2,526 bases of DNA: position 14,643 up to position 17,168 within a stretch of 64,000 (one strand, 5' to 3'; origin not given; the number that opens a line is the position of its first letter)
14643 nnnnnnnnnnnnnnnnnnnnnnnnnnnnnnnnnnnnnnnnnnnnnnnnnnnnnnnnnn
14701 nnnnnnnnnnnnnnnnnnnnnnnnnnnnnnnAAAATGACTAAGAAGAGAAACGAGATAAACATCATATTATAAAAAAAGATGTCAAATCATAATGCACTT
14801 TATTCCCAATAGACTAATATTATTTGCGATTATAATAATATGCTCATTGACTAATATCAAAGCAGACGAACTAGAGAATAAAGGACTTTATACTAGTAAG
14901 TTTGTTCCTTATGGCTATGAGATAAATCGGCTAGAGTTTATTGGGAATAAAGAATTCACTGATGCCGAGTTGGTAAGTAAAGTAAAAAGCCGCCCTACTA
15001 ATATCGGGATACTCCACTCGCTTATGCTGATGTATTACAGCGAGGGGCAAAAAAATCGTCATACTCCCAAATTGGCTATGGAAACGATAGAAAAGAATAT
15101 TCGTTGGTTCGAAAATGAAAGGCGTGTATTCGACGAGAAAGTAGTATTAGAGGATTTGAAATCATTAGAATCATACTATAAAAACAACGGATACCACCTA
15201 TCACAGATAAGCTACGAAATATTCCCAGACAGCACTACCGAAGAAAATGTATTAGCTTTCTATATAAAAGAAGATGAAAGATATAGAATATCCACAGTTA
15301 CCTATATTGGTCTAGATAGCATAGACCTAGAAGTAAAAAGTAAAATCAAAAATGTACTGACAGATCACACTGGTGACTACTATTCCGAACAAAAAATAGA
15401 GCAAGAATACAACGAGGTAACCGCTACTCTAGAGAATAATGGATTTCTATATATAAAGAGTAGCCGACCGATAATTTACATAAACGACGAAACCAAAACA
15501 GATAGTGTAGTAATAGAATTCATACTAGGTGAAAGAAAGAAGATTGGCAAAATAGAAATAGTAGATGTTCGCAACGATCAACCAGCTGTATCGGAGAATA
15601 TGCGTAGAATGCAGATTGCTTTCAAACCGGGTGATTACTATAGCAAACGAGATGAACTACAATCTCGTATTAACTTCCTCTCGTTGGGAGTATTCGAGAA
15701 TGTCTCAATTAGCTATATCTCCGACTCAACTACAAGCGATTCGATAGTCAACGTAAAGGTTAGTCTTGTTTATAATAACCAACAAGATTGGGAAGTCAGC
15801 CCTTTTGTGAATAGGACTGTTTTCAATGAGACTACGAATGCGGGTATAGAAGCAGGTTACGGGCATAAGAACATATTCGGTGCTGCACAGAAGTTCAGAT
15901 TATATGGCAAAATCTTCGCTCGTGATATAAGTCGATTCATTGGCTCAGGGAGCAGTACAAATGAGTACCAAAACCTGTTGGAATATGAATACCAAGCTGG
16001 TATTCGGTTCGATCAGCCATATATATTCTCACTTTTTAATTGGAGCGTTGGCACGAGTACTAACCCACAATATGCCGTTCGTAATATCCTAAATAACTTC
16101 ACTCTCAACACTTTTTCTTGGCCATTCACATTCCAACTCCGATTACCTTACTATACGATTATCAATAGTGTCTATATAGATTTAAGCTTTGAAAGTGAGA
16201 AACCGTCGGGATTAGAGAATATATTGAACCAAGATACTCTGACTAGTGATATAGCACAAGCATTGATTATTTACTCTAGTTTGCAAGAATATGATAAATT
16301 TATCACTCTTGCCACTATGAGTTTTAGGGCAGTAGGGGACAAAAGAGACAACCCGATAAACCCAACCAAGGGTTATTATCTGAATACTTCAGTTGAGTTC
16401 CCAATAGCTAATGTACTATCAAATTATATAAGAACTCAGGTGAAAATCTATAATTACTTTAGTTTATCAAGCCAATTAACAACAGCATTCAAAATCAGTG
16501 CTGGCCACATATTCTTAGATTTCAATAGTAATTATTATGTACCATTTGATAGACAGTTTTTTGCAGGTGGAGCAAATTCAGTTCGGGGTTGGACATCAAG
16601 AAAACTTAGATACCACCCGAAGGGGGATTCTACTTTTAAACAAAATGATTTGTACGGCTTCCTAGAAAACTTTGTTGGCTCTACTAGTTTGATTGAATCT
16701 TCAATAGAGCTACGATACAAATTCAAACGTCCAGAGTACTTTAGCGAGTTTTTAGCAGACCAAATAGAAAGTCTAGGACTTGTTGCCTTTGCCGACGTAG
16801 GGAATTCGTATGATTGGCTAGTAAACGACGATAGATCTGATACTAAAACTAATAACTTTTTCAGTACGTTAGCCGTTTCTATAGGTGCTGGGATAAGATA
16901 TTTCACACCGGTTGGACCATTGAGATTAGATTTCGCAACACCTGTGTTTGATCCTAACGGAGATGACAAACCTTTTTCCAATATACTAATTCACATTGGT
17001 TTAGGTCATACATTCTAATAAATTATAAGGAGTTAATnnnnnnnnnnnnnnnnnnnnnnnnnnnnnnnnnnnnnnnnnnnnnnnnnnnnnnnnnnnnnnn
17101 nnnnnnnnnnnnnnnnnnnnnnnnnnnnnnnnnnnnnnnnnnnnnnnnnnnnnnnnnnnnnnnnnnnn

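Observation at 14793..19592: Omp85-family gene followed by translationally coupled tandem paralogs encoding ~300-aa secreted proteins, overlapped convergently by a lone MlaF-like ABC ATPase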

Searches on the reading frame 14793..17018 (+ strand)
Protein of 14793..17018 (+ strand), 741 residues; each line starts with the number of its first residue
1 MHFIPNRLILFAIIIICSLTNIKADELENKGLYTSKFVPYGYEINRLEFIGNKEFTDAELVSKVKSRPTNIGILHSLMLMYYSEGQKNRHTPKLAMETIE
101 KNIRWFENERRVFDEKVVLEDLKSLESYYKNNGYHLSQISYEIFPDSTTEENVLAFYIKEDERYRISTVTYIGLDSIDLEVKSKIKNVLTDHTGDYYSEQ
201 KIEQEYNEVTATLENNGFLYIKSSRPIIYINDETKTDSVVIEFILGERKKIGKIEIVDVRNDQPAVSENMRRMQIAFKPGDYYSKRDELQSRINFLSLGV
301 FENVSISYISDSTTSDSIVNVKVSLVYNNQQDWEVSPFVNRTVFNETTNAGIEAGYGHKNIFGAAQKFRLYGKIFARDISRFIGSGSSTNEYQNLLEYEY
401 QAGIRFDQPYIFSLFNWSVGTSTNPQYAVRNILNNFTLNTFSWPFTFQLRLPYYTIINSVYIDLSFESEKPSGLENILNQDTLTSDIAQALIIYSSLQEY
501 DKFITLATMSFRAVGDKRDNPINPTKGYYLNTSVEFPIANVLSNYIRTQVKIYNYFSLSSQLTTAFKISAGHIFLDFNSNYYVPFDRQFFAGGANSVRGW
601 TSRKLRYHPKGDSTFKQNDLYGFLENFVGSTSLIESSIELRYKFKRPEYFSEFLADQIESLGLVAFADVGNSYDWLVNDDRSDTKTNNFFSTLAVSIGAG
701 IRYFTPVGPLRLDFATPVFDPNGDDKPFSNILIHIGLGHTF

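Call 3: search_protein_families(library=pfam, proteins=[window:14793-17018:+], max_evalue=1)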
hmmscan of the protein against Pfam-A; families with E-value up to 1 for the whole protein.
window:14793-17018:+ (741 aa): 4 families
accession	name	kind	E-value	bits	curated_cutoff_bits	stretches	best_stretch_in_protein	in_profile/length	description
PF01103.29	Omp85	-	3.2e-38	132.5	24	1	360-741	1-325/325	Omp85 superfamily domain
PF07244.20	POTRA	-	1.5e-14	54.9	21.3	3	42-160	1-78/79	Surface antigen variable number repeat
PF16439.10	DUF5036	-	0.0044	17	25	1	206-269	11-78/238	Domain of unknown function (DUF5036)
PF25282.1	POTRA1_3_Toc75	-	0.18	12.4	27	1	249-324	22-96/99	Toc75-like, POTRA domain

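Call 4: search_protein_families(library=ncbifam, proteins=[window:14793-17018:+], max_evalue=1)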
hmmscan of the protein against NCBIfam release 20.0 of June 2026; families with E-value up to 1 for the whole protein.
window:14793-17018:+ (741 aa): 5 families
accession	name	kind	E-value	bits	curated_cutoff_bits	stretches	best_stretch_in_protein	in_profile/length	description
TIGR03303.1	OM_YaeT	equivalog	2.5e-50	171.7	297.15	1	43-728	151-732/741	outer membrane protein assembly factor BamA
NF052279.1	lipo_TamL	exception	2e-44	152.2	400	2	250-724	258-722/747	translocation and assembly module lipoprotein TamL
NF008287.0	PRK11067.1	subfamily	5.2e-20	71.4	1181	1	102-728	202-793/802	outer membrane protein assembly factor BamA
NF047950.2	ATportTamA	equivalog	3.6e-18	65.4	625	2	502-739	375-567/569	autotransporter assembly complex protein TamA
TIGR00992.1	3a0901s03IAP75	subfamily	4.5e-05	21.9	1163.25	1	255-336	279-356/718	IAP75 family chloroplast envelope protein translocase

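Call 49: find_homologous_proteins(query=window:14793-17018:+)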
Query window:14793-17018:+ (741 aa): 35 proteins with E <= 0.001 among 8000 candidates.
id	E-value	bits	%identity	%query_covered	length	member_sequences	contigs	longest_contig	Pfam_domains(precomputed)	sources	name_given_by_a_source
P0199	0.0e+0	1622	100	98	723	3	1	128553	PF07244.21,PF01103.30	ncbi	ncbi:MAG: BamA/TamA family outer membrane protein [Candidatus Kapaibacterium sp.]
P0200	0.0e+0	1602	95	100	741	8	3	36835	PF07244.21,PF01103.30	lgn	-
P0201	0.0e+0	1529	90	100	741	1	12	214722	PF07244.21,PF01103.30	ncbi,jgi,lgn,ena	jgi:outer membrane protein assembly factor BamA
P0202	0.0e+0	1528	90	100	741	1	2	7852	PF07244.21,PF01103.30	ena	-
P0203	0.0e+0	1527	90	100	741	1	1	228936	PF07244.21,PF01103.30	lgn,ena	-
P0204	0.0e+0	1519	91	99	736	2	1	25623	PF07244.21,PF01103.30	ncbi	ncbi:MAG: hypothetical protein CVV25_11735, partial [Ignavibacteriae bacterium HGW-Ignavibacteriae-4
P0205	0.0e+0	1494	88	100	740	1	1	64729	PF07244.21,PF01103.30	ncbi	-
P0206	0.0e+0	1486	87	100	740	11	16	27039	PF07244.21,PF01103.30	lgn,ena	-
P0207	0.0e+0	1480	87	100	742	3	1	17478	PF07244.21,PF01103.30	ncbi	-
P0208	0.0e+0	1478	87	100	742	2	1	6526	PF07244.21,PF01103.30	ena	-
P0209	0.0e+0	1462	86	100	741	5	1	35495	PF07244.21,PF01103.30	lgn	-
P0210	0.0e+0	1348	78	99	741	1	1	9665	PF07244.21,PF01103.30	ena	-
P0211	0.0e+0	1344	79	99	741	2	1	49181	PF07244.21,PF01103.30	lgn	-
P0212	0.0e+0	1311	78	98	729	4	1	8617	PF07244.21,PF01103.30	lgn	-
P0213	0.0e+0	1290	75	99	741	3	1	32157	PF07244.21,PF01103.30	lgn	-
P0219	3.9e-125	437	34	95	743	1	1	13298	PF07244.21,PF01103.30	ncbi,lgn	-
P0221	2.8e-79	285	29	94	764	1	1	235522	PF07244.21,PF01103.30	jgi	-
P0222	8.8e-22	95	25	95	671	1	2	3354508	PF07244.21,PF01103.30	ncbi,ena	-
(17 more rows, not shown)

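Call 50: find_encoding_contigs(protein=P0219, flank=6000, max_places=2)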
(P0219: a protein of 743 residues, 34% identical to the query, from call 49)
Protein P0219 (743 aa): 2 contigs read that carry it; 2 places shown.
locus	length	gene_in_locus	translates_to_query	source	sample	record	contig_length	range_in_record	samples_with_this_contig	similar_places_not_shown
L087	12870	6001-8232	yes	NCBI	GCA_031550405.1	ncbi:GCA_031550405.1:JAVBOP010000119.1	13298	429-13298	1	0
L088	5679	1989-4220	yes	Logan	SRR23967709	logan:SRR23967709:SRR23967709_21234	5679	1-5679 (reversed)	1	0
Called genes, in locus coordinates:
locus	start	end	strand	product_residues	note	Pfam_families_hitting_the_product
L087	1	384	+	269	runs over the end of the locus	?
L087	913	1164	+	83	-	-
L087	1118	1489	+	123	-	-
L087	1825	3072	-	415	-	-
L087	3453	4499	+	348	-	PF03739:LptF_LptG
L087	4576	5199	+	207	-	PF02660:G3P_acyltransf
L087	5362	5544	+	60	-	PF02416:TatA_B_E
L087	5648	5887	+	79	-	PF11387:DUF2795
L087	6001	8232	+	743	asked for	PF07244:POTRA (faint), PF01103:Omp85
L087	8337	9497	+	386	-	PF01757:Acyl_transf_3, PF07786:HGSNAT_cat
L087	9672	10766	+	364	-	-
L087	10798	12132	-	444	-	PF13026:DUF3887, PF20434:BD-FAE, PF12146:Hydrolase_4 (weak), PF00326:Peptidase_S9 (faint)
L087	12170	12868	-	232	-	?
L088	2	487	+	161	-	?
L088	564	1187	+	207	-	PF02660:G3P_acyltransf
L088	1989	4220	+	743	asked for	PF07244:POTRA (faint), PF01103:Omp85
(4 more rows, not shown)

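Call 51: find_encoding_contigs(protein=P0221, flank=6000, max_places=2)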
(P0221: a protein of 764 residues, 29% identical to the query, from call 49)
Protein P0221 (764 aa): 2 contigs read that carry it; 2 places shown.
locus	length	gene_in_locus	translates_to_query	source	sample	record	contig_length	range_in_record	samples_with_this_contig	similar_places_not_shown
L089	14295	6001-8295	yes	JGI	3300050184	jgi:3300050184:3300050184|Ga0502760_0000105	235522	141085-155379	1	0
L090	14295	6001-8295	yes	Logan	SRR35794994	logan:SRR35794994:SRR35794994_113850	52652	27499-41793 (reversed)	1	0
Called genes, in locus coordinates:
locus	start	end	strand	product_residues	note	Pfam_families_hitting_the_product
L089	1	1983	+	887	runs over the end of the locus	PF07679:I-set (faint), PF13895:Ig_2 (faint), PF13927:Ig_3 (weak), PF19081:Ig_7 (faint), PF00047:ig (faint), PF13927:Ig_3, PF15780:ASH (weak), PF22544:HYDIN_VesB_CFA65-like_Ig (weak), +3 more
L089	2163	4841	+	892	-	PF19081:Ig_7 (faint), PF07679:I-set (faint), PF13895:Ig_2, PF13927:Ig_3, PF22544:HYDIN_VesB_CFA65-like_Ig (weak), PF15780:ASH (weak), PF22073:Cep192_D4 (weak), PF22544:HYDIN_VesB_CFA65-like_Ig (weak), +3 more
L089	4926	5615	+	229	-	PF01128:IspD, PF12804:NTP_transf_3 (weak)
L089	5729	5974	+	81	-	PF11387:DUF2795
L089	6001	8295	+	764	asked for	PF07244:POTRA (faint), PF01103:Omp85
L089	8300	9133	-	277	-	PF03309:Pan_kinase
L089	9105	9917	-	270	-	PF03099:BPL_LplA_LipB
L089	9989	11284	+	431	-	PF10396:TrmE_N, PF12631:MnmE_helical, PF01926:MMR_HSR1, PF02421:FeoB_N (weak)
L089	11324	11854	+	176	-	PF13302:Acetyltransf_3, PF13420:Acetyltransf_4, PF00583:Acetyltransf_1, PF13673:Acetyltransf_10, PF13508:Acetyltransf_7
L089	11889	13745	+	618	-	PF00890:FAD_binding_2 (faint), PF01134:GIDA, PF07992:Pyr_redox_2 (weak), PF12831:FAD_oxidored, PF21680:GIDA_C_1st, PF13932:SAM_GIDA_C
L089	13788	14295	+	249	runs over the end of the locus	PF00535:Glycos_transf_2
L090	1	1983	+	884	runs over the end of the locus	PF00047:ig (faint), PF07679:I-set (faint), PF13895:Ig_2 (faint), PF13927:Ig_3 (weak), PF16681:Ig_5 (faint), PF13927:Ig_3, PF15780:ASH (weak), PF22544:HYDIN_VesB_CFA65-like_Ig (weak), +3 more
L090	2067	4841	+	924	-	PF24771:Ig_CFAP74_1st (faint), PF19081:Ig_7 (faint), PF13895:Ig_2, PF13927:Ig_3, PF22544:HYDIN_VesB_CFA65-like_Ig (weak), PF15780:ASH (weak), PF22073:Cep192_D4 (weak), PF22544:HYDIN_VesB_CFA65-like_Ig (weak), +4 more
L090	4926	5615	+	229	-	PF01128:IspD, PF12804:NTP_transf_3 (weak)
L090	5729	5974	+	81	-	PF11387:DUF2795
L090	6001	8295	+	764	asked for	PF07244:POTRA (faint), PF01103:Omp85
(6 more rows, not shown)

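Call 52: find_encoding_contigs(protein=P0222, flank=6000, max_places=2)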
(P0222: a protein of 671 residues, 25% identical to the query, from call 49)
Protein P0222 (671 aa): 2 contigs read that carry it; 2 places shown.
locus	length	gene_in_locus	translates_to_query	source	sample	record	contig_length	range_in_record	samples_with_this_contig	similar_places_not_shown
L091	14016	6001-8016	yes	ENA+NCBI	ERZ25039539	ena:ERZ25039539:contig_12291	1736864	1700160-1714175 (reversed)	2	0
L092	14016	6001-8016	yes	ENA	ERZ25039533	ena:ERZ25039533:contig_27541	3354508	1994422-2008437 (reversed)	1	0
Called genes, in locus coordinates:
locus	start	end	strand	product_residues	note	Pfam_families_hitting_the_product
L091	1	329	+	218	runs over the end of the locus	PF14371:DUF4412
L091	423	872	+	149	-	PF00572:Ribosomal_L13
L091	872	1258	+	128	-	PF00380:Ribosomal_S9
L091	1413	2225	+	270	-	PF00318:Ribosomal_S2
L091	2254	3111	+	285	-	PF25025:EF-Ts_N (weak), PF00889:EF_TS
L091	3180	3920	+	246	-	PF00696:AA_kinase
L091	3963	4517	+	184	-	PF01765:RRF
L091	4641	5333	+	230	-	PF03734:YkuD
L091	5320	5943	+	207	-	-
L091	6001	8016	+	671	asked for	PF07244:POTRA, PF01103:Omp85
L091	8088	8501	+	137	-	PF01878:EVE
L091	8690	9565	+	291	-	PF03755:YicC-like_N, PF08340:YicC-like_C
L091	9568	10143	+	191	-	PF00625:Guanylate_kin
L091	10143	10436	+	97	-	PF01192:RNA_pol_Rpb6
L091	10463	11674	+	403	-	PF02441:Flavoprotein, PF04127:DFP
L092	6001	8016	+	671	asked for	PF07244:POTRA, PF01103:Omp85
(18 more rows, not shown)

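Call 58: search_protein_families(library=ncbifam, proteins=[L087:9672-10766:+, L087:8337-9497:+], max_evalue=0.001)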
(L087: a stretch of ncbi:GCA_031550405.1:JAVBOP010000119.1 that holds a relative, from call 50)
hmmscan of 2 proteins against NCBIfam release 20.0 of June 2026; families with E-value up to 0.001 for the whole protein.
L087:9672-10766:+ (364 aa): 0 families

L087:8337-9497:+ (386 aa): 0 families

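Call 59: search_solved_structures(query=window:14793-17018:+, max_evalue=0.001)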
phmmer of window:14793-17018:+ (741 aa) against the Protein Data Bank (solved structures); distinct sequences matched with E-value up to 0.001: 15.
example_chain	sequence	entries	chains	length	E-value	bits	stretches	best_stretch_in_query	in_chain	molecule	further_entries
4k3b_A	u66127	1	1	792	2.3e-14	55.7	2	105-370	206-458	Outer membrane protein assembly factor BamA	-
9cmw_A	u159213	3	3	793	2.3e-14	55.7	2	105-370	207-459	Outer membrane protein assembly factor BamA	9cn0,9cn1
9pxj_A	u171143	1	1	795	3.5e-12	48.5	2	103-320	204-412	BamA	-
9pxg_A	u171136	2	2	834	5e-12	47.9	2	103-320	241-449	Outer membrane protein assembly factor BamA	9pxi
8us1_A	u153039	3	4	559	8.3e-07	30.7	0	688-724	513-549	Translocation and assembly module subunit TamA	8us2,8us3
9ccg_A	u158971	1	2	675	1.3e-06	30.1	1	660-725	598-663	POTRA domain-containing protein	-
4xga_B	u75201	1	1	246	4e-06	28.4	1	110-302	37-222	Outer membrane protein assembly factor BamA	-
8us4_A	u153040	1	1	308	4.7e-06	28.2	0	688-724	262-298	Translocation and assembly module subunit TamA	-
3efc_A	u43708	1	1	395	1.4e-05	26.6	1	110-302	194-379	Outer membrane protein assembly factor yaeT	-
4n74_A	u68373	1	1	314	2.1e-05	26.1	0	690-723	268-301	Predicted outer membrane protein and surface antigen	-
4pk1_A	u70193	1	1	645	4.7e-05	24.9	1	110-302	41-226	Chimera protein of Outer membrane protein assembly factors BamA and BamB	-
4c00_A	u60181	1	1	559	5.9e-05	24.6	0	691-723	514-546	TRANSLOCATION AND ASSEMBLY MODULE TAMA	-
23sp_A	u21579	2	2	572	6.3e-05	24.5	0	691-723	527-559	Translocation and assembly module subunit TamA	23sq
9xdc_A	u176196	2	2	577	6.5e-05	24.4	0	691-723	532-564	Translocation and assembly module subunit TamA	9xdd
4k3c_A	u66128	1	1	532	0.00033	22.1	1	458-725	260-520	Outer membrane protein assembly factor BamA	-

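Call 60: search_protein_families(library=pfam, proteins=[L087:9672-10766:+], max_evalue=0.001)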
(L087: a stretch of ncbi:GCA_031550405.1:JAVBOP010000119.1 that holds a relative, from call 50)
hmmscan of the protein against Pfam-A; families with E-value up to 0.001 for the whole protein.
L087:9672-10766:+ (364 aa): 0 families
